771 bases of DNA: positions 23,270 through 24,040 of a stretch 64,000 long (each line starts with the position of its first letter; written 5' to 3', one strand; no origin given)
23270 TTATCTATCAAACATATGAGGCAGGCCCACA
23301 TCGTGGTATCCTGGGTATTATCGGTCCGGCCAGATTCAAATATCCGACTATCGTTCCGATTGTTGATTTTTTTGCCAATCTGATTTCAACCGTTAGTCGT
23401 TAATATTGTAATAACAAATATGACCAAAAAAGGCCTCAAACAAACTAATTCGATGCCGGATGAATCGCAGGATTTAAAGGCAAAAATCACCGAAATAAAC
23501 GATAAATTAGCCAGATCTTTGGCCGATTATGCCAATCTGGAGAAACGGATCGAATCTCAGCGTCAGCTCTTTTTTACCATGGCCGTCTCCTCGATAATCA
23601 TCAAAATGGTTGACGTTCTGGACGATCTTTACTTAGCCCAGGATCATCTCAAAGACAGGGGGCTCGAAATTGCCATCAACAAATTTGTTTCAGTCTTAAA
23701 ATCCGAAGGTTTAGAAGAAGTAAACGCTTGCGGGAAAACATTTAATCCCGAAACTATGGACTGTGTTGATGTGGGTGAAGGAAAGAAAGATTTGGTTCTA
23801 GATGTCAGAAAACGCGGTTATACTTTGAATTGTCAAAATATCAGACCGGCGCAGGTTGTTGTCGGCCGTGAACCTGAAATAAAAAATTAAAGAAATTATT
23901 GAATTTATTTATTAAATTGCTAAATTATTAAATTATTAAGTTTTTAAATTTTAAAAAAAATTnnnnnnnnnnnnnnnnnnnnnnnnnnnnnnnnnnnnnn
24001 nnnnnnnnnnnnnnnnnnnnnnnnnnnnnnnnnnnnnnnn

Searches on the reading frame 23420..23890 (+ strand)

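Call 45: search_protein_families(library=pfam, proteins=[window:23420-23890:+], max_evalue=0.00001)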
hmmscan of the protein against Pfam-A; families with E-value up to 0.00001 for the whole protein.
window:23420-23890:+ (156 aa): 1 family
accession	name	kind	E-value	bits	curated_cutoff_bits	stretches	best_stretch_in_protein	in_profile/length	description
PF01025.24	GrpE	-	9.4e-24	84.4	25.8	1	10-149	14-164/165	GrpE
